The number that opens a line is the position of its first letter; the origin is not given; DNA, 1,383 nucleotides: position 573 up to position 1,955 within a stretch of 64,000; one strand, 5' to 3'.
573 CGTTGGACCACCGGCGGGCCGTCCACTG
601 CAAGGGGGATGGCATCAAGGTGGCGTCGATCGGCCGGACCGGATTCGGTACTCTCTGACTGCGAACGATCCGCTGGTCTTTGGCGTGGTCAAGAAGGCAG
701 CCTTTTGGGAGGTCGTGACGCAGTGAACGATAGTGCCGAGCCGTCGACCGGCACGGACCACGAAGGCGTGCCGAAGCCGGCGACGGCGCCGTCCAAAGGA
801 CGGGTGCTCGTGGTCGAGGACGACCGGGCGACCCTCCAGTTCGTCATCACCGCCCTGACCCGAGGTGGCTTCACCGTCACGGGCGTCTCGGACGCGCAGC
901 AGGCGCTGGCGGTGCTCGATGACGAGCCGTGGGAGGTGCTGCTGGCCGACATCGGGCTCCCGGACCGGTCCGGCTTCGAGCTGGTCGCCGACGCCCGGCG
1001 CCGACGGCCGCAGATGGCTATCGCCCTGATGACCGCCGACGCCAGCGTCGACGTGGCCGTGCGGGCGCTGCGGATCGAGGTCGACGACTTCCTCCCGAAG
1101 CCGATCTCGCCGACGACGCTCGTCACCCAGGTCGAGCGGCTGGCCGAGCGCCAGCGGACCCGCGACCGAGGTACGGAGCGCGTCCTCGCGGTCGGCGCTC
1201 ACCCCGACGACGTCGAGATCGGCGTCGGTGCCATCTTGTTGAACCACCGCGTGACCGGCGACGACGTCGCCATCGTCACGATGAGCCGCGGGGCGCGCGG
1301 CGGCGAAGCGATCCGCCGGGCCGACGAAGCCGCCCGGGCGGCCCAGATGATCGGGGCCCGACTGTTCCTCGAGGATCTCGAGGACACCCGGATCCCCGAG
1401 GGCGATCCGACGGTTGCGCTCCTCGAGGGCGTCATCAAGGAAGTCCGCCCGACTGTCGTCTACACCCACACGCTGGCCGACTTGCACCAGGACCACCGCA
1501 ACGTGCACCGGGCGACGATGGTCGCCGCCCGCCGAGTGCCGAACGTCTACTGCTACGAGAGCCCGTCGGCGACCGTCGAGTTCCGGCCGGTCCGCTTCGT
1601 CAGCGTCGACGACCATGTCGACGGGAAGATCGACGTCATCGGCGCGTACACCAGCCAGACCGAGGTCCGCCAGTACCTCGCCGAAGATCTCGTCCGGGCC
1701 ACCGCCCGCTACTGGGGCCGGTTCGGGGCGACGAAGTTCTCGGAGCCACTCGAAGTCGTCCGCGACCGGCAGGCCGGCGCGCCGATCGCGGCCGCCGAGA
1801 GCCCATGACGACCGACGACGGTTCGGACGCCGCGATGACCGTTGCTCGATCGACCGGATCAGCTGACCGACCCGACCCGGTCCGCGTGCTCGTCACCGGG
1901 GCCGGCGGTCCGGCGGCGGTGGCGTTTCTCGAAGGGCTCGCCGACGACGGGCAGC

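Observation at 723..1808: Response regulator whose output domain is a PIG-L/LmbE deacetylase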

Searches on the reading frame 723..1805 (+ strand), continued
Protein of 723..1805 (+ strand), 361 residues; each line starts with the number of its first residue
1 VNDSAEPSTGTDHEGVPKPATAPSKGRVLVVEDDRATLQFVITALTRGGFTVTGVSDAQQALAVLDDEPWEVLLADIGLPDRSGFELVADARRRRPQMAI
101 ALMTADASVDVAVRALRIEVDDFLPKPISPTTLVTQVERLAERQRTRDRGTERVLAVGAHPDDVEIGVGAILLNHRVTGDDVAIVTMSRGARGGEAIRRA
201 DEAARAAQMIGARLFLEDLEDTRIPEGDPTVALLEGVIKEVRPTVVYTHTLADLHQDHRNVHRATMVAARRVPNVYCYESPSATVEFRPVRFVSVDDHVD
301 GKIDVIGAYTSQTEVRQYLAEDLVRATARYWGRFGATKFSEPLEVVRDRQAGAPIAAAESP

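Call 55: search_protein_families(library=ncbifam, proteins=[L082:12065-12829:+, L065:9943-10644:+, L081:7877-9874:-, L077:5997-7280:+], max_evalue=0.001)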
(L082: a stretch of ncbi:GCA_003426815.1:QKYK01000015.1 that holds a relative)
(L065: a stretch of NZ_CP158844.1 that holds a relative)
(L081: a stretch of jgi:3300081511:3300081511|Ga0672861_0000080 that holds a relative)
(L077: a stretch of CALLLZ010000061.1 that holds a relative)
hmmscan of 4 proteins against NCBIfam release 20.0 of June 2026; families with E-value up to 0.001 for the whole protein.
L082:12065-12829:+ (255 aa): 11 families
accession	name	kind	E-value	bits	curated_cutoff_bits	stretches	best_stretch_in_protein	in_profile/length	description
NF006251.0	PRK08392.1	equivalog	9.8e-18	64.4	212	1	10-104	2-96/216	hypothetical protein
NF006702.0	PRK09248.1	domain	5.2e-14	52.3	264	1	10-105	5-104/246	PHP domain-containing protein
NF005928.0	PRK07945.1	equivalog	2.7e-09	36.9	250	1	9-246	99-322/337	PHP domain-containing protein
NF006375.0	PRK08609.1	equivalog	1.4e-07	30.5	426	1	7-104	334-439/571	DNA polymerase/3'-5' exonuclease PolX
NF005235.0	PRK06740.1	equivalog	6.5e-07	29.1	442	1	168-229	244-305/335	histidinol phosphate phosphatase domain-containing protein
TIGR01856.1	hisJ_fam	subfamily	4.9e-06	26.4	90.2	0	11-47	2-39/252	histidinol-phosphatase HisJ family protein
NF004981.0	PRK06361.1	equivalog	2e-05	24.1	117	1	11-77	3-71/217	histidinol phosphate phosphatase domain-containing protein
NF041661.1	Cycl_ph_dihydrol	equivalog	7.6e-05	22.2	500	1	11-81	1-65/259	phosphoribosyl 1,2-cyclic phosphate 1,2-diphosphodiesterase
NF005596.0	PRK07328.1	subfamily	0.0001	21.8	202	0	11-227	5-241/269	histidinol-phosphatase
NF041577.1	nside_bi_sphtase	equivalog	0.00017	20.8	400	1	10-78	4-66/276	3',5'-nucleoside bisphosphate phosphatase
NF041348.1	XopH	equivalog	0.00061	19.2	500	0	24-75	231-282/368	type III secretion system effector XopH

L065:9943-10644:+ (234 aa): 9 families
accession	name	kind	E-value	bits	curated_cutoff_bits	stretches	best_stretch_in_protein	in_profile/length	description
NF006702.0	PRK09248.1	domain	1.4e-13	51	264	1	8-96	6-97/246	PHP domain-containing protein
NF006251.0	PRK08392.1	equivalog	2e-08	34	212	1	8-87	3-80/216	hypothetical protein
NF005596.0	PRK07328.1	subfamily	1e-07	31.7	202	0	8-46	5-43/269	histidinol-phosphatase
TIGR01856.1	hisJ_fam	subfamily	1.2e-07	31.7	90.2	1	8-48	2-42/252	histidinol-phosphatase HisJ family protein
NF038032.1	CehA_McbA_metalo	domain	3.6e-05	23.4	80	1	5-71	3-69/315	CehA/McbA family metallohydrolase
NF006375.0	PRK08609.1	equivalog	3.7e-05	22.5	426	0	5-45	335-374/571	DNA polymerase/3'-5' exonuclease PolX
NF041577.1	nside_bi_sphtase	equivalog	0.00013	21.2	400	0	8-75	5-65/276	3',5'-nucleoside bisphosphate phosphatase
NF004981.0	PRK06361.1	equivalog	0.00018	20.9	117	0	8-49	3-43/217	histidinol phosphate phosphatase domain-containing protein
NF005928.0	PRK07945.1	equivalog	0.00019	20.9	250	0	3-47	96-139/337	PHP domain-containing protein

L081:7877-9874:- (665 aa): 88 families (the best 25 are shown)
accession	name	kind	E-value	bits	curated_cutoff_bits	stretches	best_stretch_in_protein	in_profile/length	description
TIGR02956.1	TMAO_torS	equivalog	1.4e-68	231.9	676.5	1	280-660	449-819/967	TMAO reductase system sensor histidine kinase/response regulator TorS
NF041947.1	LuxQ_Vibrio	equivalog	1.9e-57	194.8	1200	1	274-651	451-829/843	quorum-sensing autoinducer 2 sensor kinase/phosphatase LuxQ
NF038297.2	hybrid_HK_HrmK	equivalog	4.9e-57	193.9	725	1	277-658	217-605/607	hybrid histidine kinase/response regulator HrmK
NF008318.0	PRK11107.1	equivalog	4.7e-53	180.5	890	2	277-519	275-521/920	two-component sensor histidine kinase BarA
NF011874.0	PRK15347.1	equivalog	4.8e-53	180.4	852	1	274-514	377-612/921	two component system sensor kinase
NF008302.0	PRK11091.1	equivalog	1.9e-50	171.8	838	1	285-661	273-643/779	aerobic respiration two-component sensor histidine kinase ArcB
NF046044.1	PnpS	equivalog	7.1e-50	170.1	400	1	292-514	167-389/390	two-component system histidine kinase PnpS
NF050805.1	CellDivHKDivJCaul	equivalog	5.8e-44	150.2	1000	1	275-515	278-519/531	cell cycle sensor histidine kinase DivJ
NF041593.1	histid_kinase_PdhS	equivalog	3.4e-42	144.4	2000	1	278-510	785-1029/1041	cell-division control histidine kinase PdhS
NF008543.0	PRK11466.1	equivalog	2e-41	141.8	982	1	280-608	429-747/914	TMAO reductase system sensor histidine kinase/response regulator TorS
NF047874.1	MASE3_PAS_HK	subfamily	5.2e-41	141.2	560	1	287-516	390-625/655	MASE3 domain-containing sensor histidine kinase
NF045901.1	HisKinLetSLeg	equivalog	8.7e-41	139.8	1650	1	271-514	269-516/906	two-component system sensor histidine kinase LetS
TIGR02966.1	phoR_proteo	equivalog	1.5e-39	136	334.2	1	281-514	98-333/333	phosphate regulon sensor histidine kinase PhoR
NF008468.0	PRK11360.1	equivalog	9.2e-38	130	646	1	297-519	398-611/616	two-component system sensor histidine kinase AtoS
NF041832.1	near_NosP_CTERM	subfamily_domain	9.3e-38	130.2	400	1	290-657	2-366/370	NahK/ErcS family hybrid sensor histidine kinase/response regulator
NF007420.1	PRK09959.1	equivalog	2.2e-31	108.4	1995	1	283-612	700-1027/1197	acid-sensing system histidine kinase EvgS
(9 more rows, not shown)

L077:5997-7280:+ (428 aa): 9 families
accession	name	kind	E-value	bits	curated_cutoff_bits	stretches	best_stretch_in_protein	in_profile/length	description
TIGR02917.1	PEP_TPR_lipo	equivalog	5.8e-10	37.7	312.2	1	63-201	477-615/899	XrtA/PEP-CTERM system TPR-repeat protein PrsT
NF040959.1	MamA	equivalog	2e-09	37.2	200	1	22-163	42-183/204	magnetosome protein MamA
TIGR02552.1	LcrH_SycD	equivalog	4.3e-06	26.5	104.8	1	22-116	23-117/136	SycD/LcrH family type III secretion system chaperone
NF052304.1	CdsG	equivalog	1.2e-05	25.5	170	0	138-205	27-94/133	CdsG family type III secretion system protein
NF052230.1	T9SS_PorE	exception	9.4e-05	20.8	600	1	89-291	61-264/648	PorE family type IX secretion system protein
NF007468.0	PRK10049.1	equivalog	0.00014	20.2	1043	1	20-206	37-219/817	poly-beta-1,6 N-acetyl-D-glucosamine export porin PgaA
NF008520.0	PRK11447.1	equivalog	0.00068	17.5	858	0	50-189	572-707/1157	cellulose synthase complex outer membrane protein BcsC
TIGR02521.1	type_IV_pilW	equivalog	0.00078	19.1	154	0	30-115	112-199/234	type IV pilus biogenesis/stability protein PilW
NF053607.1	CHU_0125_OmpA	equivalog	0.0008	18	620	0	65-148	33-116/639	CHU_0125 family OmpA-like outer membrane integrity protein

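Call 76: list_cluster_members(proteins=[P0047, P0010, P0012, P0002])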
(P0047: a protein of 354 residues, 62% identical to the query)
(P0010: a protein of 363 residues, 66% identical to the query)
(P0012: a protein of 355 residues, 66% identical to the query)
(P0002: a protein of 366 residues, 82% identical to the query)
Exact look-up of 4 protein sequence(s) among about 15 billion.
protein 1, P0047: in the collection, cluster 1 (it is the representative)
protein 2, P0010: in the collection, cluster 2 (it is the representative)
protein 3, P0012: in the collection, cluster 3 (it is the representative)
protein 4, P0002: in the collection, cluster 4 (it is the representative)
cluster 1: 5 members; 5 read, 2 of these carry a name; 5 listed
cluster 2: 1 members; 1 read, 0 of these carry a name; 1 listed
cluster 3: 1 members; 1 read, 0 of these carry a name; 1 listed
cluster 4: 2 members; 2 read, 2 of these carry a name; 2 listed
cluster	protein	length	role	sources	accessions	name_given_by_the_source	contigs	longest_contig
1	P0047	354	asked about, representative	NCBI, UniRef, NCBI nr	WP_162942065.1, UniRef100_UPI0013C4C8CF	response regulator [Desertimonas flava] | response regulator n=1 Tax=Desertimonas flava TaxID=2064846 RepID=UPI0013C4C8CF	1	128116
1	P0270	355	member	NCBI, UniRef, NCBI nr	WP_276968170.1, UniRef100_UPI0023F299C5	response regulator [Desertimonas flava] | response regulator n=1 Tax=Desertimonas flava TaxID=2064846 RepID=UPI0023F299C5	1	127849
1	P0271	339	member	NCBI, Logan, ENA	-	-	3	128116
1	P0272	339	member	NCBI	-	-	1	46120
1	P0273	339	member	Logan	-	-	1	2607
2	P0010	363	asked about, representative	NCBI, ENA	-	-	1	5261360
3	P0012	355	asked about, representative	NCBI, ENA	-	-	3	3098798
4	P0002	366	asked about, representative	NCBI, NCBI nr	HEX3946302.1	MAG TPA: response regulator [Acidimicrobiales bacterium] | response regulator [Acidimicrobiales bacterium]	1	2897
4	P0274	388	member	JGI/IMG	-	LmbE family N-acetylglucosaminyl deacetylase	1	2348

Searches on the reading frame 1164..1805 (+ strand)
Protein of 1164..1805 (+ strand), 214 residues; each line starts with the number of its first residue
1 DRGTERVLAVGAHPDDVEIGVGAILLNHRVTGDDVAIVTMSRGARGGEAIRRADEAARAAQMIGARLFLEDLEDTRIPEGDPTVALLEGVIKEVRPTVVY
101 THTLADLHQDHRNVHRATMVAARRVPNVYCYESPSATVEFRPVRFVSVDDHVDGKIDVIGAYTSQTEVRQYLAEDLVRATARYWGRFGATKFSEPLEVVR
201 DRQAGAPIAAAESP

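Call 18: search_solved_structures(query=window:1167-1805:+, max_evalue=0.01, show_alignments=3)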
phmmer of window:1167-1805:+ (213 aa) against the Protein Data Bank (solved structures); distinct sequences matched with E-value up to 0.01: 13.
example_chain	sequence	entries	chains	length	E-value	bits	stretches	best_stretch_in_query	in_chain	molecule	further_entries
6p2t_A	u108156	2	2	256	4.2e-09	39.5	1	6-115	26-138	N-acetyl-alpha-D-glucosaminyl L-malate deacetylase 1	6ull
1uan_A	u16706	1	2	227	1.5e-08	37.7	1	6-122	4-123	hypothetical protein TT1542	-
2ixd_A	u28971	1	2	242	1.3e-07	34.6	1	5-117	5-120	LMBE-RELATED PROTEIN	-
8bgn_A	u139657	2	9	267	1.6e-06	31.1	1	3-197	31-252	Diacetylchitobiose deacetylase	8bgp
8bgo_A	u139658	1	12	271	1.7e-06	31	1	3-197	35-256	Diacetylchitobiose deacetylase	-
5bmo_A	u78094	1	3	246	4.2e-05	26.4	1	4-104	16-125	Putative uncharacterized protein LnmX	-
1q74_A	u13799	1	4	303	4.3e-05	26.4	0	3-49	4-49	1D-myo-inositol 2-acetamido-2-deoxy-alpha-D-glucopyranoside Deacetylase (MshB)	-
4ewl_A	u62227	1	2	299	4.6e-05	26.3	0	3-49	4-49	1D-myo-inositol 2-acetamido-2-deoxy-alpha-D-glucopyranoside deacetylase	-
1q7t_A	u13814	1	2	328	5.3e-05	26.1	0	3-49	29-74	hypothetical protein Rv1170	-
5cgz_A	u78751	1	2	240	0.00015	24.6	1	9-123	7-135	4-oxalmesaconate hydratase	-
3dfi_A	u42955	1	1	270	0.0002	24.2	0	86-123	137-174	Pseudoaglycone deacetylase Dbv21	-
3wl4_A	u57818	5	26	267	0.0019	21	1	4-127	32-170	Uncharacterized protein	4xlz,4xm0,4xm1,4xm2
3we7_A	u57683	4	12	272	0.0034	20.2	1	3-126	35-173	Putative uncharacterized protein PH0499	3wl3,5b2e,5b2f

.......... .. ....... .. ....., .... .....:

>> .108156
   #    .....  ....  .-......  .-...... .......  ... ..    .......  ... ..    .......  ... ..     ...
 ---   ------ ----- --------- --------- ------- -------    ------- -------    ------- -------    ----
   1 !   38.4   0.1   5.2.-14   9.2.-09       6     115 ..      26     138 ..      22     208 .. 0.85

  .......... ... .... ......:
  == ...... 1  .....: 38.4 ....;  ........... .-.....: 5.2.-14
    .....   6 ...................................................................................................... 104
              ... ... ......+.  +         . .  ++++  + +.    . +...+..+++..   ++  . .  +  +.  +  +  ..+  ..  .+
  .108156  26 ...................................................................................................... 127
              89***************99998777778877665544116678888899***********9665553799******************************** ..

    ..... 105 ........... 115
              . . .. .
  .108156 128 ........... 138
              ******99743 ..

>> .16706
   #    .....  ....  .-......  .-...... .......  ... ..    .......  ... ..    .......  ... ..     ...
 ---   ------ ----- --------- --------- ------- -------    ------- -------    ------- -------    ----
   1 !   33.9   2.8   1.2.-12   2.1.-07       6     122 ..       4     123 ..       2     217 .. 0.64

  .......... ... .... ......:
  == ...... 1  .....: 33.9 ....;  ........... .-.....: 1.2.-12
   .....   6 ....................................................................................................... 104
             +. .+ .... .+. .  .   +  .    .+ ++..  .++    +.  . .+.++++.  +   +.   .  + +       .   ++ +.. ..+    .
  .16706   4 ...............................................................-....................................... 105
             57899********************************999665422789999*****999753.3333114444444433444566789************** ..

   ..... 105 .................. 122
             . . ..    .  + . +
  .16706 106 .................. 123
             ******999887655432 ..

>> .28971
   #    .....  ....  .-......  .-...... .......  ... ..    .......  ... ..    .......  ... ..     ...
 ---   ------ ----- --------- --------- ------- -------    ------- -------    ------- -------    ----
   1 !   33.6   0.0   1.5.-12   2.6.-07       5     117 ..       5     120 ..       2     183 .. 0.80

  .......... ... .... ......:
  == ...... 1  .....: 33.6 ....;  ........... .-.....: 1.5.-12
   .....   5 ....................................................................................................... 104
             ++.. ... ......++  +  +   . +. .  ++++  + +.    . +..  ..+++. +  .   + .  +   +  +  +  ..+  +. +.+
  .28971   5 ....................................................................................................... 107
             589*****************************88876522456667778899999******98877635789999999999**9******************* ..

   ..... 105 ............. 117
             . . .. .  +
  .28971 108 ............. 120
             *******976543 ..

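Call 62: search_protein_representatives(protein=window:1164-1805:+)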
Query: 214 residues. Proteins with E-value up to 0.001 (for the whole library): 6546; up to 1e-10: 1551; up to 1e-30: 211. The best 150 are listed.
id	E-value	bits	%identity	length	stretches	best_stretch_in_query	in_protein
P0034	4.4e-88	310.4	68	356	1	4-209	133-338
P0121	4.5e-79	281.0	61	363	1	5-209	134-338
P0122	2.8e-73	262.1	59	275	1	5-203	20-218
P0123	2.3e-72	259.1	58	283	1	4-204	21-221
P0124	2.4e-71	255.8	56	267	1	4-207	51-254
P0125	5.6e-70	251.3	54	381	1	5-208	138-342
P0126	2.7e-69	249.1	58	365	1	4-210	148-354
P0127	3.6e-69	248.7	60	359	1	5-204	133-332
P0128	7.1e-67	241.2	56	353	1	5-203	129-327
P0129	5.9e-66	238.2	62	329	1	4-178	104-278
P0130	9.6e-66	237.5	53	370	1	3-205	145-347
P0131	3.6e-64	232.4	55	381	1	4-211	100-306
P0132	4.1e-64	232.2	55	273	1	6-203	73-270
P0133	2.8e-63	229.5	57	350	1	7-208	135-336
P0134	3.8e-63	229.0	56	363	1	6-201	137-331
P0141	4.5e-61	222.2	51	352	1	5-203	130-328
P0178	1.1e-53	198.2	45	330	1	5-200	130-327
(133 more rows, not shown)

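Call 65: search_protein_families(library=pfam, alignment_id=A3, max_evalue=0.001)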
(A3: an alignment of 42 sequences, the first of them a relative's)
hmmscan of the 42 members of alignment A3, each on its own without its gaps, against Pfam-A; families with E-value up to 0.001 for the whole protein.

A. member 1, P0126 (365 aa): 1 family
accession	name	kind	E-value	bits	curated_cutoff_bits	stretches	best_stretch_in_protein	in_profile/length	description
PF02585.22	PIG-L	-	6.2e-23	82.1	28.2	1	152-264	1-127/129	GlcNAc-PI de-N-acetylase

B. families by the number of members that match (of 42 scanned): 10 families
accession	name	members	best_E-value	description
PF02585.22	PIG-L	41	5.2e-37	GlcNAc-PI de-N-acetylase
PF13439.12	Glyco_transf_4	3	7e-05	Glycosyltransferase Family 4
PF00512.31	HisKA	2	2.4e-15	His Kinase A (phospho-acceptor) domain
PF00072.30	Response_reg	2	1.3e-08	Response regulator receiver domain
PF13579.12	Glyco_trans_4_4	2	2.4e-05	Glycosyl transferase 4-like domain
PF01268.25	FTHFS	1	1.6e-30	Formate--tetrahydrofolate ligase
PF02518.31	HATPase_c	1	7.5e-06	Histidine kinase-, DNA gyrase B-, and HSP90-like ATPase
PF08448.16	PAS_4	1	9.6e-05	PAS fold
PF04734.18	Ceramidase_alk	1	0.00011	Neutral/alkaline non-lysosomal ceramidase, N-terminal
PF00682.25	HMGL-like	1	0.00045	HMGL-like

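Call 69: find_encoding_contigs(protein=P0178, flank=8000, max_places=2)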
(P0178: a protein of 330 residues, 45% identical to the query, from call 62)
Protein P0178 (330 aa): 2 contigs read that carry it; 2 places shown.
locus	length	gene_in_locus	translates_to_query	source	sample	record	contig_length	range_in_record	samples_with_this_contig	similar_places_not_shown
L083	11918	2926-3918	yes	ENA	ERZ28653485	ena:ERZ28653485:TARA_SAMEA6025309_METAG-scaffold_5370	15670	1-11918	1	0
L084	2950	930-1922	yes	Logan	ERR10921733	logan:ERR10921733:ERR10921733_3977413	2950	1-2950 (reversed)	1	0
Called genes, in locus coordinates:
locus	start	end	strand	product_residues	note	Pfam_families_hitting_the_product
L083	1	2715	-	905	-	?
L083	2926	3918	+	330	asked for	PF02585:PIG-L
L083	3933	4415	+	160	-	PF01451:LMWPc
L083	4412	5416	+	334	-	PF21360:PylC-like_N, PF02655:ATP-grasp_3, PF15632:ATPgrasp_Ter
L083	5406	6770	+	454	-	PF02878:PGM_PMM_I, PF02879:PGM_PMM_II, PF02880:PGM_PMM_III, PF00408:PGM_PMM_IV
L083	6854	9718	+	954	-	PF06832:BiPBP_C (faint), PF17957:Big_7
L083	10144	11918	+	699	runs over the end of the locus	PF23914:TPR_CcmH_CycH (faint), PF25062:ARM_TT21_N (faint), PF13174:TPR_6 (faint), PF13371:TPR_9 (faint), PF13428:TPR_14 (faint), PF13432:TPR_16 (faint), PF14559:TPR_19 (faint), PF24575:TPR_Slam (faint), +5 more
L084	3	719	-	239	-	?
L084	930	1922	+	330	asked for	PF02585:PIG-L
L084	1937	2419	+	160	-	PF01451:LMWPc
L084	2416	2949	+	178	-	?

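Call 70: find_encoding_contigs(protein=P0141, flank=8000, max_places=2)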
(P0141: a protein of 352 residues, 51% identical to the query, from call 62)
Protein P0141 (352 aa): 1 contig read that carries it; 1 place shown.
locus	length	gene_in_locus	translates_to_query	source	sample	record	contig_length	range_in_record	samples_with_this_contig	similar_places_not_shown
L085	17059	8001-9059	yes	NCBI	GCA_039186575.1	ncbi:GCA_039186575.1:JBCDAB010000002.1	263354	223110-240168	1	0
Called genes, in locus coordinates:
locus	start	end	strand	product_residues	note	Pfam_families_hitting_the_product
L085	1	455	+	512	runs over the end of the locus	PF00501:AMP-binding, PF13193:AMP-binding_C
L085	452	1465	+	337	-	PF08545:ACP_syn_III, PF08541:ACP_syn_III_C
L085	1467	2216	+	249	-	PF00106:adh_short, PF08659:KR, PF13561:adh_short_C2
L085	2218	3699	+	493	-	PF00474:SSF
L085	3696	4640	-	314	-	-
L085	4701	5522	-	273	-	-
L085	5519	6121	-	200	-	PF04542:Sigma70_r2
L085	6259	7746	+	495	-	PF00656:Peptidase_C14 (weak)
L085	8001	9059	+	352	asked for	PF02585:PIG-L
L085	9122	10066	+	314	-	PF02655:ATP-grasp_3, PF07478:Dala_Dala_lig_C (faint), PF13535:ATP-grasp_4 (weak), PF15632:ATPgrasp_Ter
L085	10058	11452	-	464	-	PF00072:Response_reg, PF00158:Sigma54_activat, PF14532:Sigma54_activ_2, PF07728:AAA_5 (weak), PF25601:AAA_lid_14, PF02954:HTH_8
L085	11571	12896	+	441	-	PF00535:Glycos_transf_2, PF13506:Glyco_transf_21, PF13641:Glyco_tranf_2_3, PF13632:Glyco_trans_2_3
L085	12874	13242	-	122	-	-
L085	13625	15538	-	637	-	-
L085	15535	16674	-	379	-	PF00515:TPR_1 (faint), PF07719:TPR_2 (faint), PF13371:TPR_9 (faint), PF13428:TPR_14 (faint), PF13431:TPR_17 (faint), PF13432:TPR_16 (faint), PF14559:TPR_19 (faint), PF23914:TPR_CcmH_CycH (weak)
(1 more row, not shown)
